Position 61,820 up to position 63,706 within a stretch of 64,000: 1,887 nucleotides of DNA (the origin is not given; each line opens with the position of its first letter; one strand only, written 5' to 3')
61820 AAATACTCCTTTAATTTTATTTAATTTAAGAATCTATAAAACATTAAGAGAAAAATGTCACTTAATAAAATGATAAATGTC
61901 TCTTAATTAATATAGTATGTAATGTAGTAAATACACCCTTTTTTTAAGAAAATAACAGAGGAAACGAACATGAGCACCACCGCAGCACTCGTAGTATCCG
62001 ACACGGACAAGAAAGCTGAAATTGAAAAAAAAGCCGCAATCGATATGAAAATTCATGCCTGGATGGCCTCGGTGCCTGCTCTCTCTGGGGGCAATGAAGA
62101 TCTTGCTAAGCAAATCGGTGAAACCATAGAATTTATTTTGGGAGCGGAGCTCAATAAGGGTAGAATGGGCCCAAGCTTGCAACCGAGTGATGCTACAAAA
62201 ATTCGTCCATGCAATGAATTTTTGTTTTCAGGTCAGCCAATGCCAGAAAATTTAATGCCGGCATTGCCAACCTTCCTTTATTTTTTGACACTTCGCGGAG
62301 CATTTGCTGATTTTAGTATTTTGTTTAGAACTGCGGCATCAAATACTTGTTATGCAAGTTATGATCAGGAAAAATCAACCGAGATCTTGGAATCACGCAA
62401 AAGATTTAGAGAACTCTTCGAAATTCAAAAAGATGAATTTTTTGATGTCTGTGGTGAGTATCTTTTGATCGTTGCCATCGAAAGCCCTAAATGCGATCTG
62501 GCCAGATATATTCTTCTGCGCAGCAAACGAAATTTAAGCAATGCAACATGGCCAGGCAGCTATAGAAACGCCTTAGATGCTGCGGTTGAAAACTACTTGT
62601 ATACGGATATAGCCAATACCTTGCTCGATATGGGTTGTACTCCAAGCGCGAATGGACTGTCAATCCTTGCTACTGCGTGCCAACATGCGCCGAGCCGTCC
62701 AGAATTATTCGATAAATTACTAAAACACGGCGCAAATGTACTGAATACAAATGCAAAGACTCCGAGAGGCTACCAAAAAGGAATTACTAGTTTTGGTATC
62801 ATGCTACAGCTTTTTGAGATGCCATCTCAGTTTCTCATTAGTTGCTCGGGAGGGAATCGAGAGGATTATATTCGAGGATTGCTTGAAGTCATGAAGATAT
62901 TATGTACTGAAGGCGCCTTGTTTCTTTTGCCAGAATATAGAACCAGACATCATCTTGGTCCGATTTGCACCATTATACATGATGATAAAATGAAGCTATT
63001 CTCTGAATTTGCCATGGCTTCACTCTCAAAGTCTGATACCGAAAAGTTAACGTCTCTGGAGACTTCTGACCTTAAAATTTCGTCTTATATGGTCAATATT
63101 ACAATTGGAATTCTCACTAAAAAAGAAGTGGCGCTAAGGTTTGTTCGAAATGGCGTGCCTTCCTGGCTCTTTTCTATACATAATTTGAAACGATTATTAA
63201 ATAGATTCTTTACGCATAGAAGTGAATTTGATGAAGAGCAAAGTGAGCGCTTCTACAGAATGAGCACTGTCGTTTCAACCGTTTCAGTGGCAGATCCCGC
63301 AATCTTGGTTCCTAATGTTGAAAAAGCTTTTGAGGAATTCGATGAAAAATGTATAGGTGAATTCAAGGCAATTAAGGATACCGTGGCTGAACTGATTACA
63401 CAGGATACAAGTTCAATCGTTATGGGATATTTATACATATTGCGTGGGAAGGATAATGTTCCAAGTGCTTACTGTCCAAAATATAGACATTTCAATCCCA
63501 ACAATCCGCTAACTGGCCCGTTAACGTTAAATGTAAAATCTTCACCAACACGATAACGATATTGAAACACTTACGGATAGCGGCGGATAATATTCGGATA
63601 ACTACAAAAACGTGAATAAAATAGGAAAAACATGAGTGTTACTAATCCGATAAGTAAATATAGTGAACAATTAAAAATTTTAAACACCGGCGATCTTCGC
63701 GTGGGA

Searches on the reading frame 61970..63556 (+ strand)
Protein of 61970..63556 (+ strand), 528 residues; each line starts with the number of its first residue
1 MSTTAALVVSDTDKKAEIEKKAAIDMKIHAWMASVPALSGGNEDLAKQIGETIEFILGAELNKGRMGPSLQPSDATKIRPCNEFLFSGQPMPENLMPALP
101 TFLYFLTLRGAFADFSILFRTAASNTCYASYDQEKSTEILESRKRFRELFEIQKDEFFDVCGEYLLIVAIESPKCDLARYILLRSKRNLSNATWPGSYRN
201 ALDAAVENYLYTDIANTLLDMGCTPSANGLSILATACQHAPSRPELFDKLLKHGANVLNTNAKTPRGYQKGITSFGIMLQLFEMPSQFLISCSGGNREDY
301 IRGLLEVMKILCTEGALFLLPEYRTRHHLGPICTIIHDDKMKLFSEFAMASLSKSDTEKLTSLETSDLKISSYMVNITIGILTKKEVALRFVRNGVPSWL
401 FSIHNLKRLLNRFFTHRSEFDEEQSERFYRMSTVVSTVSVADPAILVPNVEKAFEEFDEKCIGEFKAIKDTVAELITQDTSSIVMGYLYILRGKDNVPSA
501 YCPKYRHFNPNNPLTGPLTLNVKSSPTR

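Call 14: search_protein_families(library=pfam, proteins=[window:61970-63556:+], max_evalue=0.01)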
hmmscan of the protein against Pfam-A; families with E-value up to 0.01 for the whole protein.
window:61970-63556:+ (528 aa): 1 family
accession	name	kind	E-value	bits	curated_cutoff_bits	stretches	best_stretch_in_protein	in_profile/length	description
PF12796.13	Ank_2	-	0.0011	19.9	27.3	1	166-259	1-88/90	Ankyrin repeats (3 copies)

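Call 71: search_protein_families(library=ncbifam, proteins=[window:61970-63556:+], max_evalue=0.00001)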
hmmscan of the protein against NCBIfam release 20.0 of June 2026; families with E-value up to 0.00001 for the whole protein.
window:61970-63556:+ (528 aa): 0 families
